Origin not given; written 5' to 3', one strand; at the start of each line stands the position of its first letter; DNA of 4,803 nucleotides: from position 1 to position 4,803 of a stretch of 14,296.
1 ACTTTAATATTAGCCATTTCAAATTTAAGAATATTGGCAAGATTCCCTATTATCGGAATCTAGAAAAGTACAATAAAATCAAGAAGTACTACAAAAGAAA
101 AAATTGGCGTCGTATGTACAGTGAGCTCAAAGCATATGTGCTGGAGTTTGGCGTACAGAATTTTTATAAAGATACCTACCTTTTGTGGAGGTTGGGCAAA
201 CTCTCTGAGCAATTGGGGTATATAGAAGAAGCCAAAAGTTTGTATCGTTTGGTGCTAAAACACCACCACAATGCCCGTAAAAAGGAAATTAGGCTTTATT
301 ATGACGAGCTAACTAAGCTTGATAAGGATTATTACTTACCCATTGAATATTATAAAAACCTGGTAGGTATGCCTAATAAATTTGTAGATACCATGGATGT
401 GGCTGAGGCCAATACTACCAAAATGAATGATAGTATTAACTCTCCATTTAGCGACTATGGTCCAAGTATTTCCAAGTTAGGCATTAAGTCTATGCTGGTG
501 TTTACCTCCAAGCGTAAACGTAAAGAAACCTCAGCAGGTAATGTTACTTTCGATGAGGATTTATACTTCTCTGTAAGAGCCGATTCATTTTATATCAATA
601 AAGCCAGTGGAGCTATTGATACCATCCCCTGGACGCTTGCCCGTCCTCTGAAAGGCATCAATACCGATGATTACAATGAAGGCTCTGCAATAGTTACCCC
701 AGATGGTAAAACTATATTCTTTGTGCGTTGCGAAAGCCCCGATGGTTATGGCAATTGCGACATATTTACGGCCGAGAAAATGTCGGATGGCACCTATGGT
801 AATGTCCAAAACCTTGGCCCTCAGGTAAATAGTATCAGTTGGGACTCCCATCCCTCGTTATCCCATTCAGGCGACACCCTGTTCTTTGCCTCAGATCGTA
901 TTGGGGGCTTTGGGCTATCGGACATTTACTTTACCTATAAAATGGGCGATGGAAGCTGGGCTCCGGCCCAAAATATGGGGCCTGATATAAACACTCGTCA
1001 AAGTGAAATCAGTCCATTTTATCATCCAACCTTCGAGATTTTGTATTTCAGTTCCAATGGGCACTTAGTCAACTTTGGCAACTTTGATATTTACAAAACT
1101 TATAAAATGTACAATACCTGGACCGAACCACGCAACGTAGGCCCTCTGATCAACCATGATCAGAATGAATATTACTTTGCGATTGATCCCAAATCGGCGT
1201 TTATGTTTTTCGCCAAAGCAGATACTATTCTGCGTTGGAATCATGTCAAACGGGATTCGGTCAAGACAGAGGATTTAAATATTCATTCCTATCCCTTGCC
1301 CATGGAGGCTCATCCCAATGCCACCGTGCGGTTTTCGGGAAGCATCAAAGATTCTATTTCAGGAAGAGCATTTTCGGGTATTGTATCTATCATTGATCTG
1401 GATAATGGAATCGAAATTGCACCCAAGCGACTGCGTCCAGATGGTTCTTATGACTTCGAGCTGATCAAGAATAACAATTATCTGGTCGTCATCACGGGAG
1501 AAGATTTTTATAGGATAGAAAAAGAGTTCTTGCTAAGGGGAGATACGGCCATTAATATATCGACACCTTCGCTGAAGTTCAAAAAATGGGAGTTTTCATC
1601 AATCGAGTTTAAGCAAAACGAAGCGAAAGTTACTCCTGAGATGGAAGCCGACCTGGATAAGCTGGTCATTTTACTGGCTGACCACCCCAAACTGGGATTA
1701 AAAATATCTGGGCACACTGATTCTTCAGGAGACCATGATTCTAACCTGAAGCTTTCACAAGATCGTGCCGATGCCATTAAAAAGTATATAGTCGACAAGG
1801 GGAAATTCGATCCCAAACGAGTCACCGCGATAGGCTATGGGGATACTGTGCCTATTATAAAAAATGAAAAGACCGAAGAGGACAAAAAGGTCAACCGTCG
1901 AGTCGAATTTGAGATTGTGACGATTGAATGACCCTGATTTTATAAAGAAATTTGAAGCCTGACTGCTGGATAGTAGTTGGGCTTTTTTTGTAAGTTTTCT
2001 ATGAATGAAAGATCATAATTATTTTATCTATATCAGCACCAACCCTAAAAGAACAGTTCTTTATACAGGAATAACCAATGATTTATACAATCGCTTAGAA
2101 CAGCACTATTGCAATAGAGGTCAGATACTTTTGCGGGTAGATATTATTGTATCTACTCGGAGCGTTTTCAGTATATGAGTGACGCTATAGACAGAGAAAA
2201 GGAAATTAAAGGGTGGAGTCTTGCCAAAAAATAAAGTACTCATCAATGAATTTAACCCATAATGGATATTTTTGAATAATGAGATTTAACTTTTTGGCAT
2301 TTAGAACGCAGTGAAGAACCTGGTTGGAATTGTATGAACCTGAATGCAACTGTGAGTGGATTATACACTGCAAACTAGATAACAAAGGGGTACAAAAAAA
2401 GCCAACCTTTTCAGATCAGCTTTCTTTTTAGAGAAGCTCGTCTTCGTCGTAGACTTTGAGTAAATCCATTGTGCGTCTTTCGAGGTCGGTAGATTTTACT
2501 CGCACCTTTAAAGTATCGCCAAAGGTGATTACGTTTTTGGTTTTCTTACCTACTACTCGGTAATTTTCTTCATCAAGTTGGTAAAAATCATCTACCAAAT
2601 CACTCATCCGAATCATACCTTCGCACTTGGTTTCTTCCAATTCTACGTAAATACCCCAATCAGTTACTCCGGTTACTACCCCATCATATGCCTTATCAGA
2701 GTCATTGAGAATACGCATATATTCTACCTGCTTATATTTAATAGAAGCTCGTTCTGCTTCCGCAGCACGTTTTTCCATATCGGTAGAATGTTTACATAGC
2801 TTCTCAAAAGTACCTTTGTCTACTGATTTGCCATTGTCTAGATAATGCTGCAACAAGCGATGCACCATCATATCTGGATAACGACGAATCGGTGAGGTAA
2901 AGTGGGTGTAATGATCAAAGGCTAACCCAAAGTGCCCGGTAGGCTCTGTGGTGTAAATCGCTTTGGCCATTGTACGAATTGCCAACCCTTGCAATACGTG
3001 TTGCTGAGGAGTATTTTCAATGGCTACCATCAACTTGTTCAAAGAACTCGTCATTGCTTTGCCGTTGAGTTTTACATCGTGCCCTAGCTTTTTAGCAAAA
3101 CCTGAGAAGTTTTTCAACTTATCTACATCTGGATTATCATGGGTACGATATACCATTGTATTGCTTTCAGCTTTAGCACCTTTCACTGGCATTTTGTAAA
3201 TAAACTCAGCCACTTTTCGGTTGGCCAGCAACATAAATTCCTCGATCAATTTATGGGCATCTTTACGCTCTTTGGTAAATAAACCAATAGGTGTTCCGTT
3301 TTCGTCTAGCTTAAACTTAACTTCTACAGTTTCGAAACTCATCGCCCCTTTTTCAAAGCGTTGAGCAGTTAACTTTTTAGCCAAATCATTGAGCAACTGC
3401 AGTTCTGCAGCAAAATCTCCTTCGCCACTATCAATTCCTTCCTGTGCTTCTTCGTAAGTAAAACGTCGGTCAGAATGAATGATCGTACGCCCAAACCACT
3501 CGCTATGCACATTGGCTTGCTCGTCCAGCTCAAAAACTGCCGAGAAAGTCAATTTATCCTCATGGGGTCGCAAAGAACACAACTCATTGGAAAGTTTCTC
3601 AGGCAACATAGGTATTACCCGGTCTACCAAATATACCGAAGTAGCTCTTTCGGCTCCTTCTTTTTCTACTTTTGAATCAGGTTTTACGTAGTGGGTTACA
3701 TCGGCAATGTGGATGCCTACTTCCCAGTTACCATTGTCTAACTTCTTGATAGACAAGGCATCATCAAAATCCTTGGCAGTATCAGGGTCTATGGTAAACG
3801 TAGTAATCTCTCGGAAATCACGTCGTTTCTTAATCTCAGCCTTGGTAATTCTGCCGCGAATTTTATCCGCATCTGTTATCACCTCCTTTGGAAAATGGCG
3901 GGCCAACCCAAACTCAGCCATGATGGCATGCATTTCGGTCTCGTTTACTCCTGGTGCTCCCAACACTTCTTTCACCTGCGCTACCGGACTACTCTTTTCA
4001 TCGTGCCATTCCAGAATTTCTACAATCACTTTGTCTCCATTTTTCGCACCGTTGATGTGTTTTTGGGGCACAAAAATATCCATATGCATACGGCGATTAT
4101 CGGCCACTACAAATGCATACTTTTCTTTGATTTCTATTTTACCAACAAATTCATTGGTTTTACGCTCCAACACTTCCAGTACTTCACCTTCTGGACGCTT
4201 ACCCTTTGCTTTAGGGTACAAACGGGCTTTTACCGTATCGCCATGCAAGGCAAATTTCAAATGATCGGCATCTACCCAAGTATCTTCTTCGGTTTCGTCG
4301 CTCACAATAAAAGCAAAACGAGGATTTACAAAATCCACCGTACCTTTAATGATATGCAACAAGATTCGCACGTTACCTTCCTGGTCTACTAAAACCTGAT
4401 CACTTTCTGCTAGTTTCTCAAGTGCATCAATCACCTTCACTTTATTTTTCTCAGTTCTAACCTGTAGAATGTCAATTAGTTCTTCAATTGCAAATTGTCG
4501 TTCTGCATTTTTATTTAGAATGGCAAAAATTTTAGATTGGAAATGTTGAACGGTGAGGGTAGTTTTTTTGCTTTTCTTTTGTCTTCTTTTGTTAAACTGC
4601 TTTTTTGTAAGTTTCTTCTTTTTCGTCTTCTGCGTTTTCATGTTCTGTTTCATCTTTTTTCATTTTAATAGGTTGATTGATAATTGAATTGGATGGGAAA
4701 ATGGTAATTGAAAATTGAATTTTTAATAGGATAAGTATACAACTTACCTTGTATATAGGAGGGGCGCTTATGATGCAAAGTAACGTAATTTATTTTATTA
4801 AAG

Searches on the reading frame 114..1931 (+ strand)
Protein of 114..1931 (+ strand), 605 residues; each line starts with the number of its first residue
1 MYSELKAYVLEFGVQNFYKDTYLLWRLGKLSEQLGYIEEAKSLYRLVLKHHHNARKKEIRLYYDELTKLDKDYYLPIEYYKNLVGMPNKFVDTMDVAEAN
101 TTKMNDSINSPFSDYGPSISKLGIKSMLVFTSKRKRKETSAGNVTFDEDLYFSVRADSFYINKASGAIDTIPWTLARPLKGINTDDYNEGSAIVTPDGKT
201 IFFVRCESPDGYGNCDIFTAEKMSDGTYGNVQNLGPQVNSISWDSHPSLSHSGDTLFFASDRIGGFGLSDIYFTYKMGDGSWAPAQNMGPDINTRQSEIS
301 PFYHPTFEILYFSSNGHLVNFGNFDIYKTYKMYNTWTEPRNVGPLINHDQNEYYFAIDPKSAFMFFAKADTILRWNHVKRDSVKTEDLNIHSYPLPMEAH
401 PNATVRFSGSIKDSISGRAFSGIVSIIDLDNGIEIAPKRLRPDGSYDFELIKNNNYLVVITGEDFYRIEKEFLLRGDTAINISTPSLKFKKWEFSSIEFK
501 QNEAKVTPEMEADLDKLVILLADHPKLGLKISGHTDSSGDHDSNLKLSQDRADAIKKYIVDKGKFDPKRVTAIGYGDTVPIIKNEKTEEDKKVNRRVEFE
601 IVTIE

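Call 8: search_protein_families(library=pfam, proteins=[window:114-1931:+])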
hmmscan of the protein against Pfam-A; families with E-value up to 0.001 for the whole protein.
window:114-1931:+ (605 aa): 3 families
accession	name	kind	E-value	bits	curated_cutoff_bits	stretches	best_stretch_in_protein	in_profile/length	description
PF00691.25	OmpA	-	3.2e-19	69.5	27.2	1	499-592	2-96/98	OmpA family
PF07676.18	PD40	-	6.7e-13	48.7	20.9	0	182-218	4-37/38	WD40-like Beta Propeller Repeat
PF05359.17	DUF748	-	1.8e-08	33.4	50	1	493-541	877-925/1037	Domain of Unknown Function (DUF748)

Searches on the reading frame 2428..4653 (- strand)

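Call 8: search_protein_families(library=pfam, proteins=[window:2428-4653:-])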
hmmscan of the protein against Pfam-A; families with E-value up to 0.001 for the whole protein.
window:2428-4653:- (741 aa): 6 families
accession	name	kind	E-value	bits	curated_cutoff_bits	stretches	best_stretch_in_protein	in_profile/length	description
PF00773.25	RNB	-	7.8e-116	387.3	29.3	1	277-606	1-325/326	RNB domain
PF17876.7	CSD2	-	1.7e-31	108.5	26.2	1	181-255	1-74/74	Cold shock domain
PF08206.17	OB_RNB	-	1.3e-20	73.3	24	2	104-161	1-58/58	Ribonuclease B OB domain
PF00575.29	S1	-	3.7e-09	37.3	22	1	654-731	6-71/74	S1 RNA binding domain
PF17849.7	OB_Dis3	-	2.4e-06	28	22.8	1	186-248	8-76/77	Dis3-like cold-shock domain 2 (CSD2)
PF22896.3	OB_RNR_1st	-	0.00015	22.4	28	0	169-215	44-91/99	Ribonuclease R, OB first domain, N-terminal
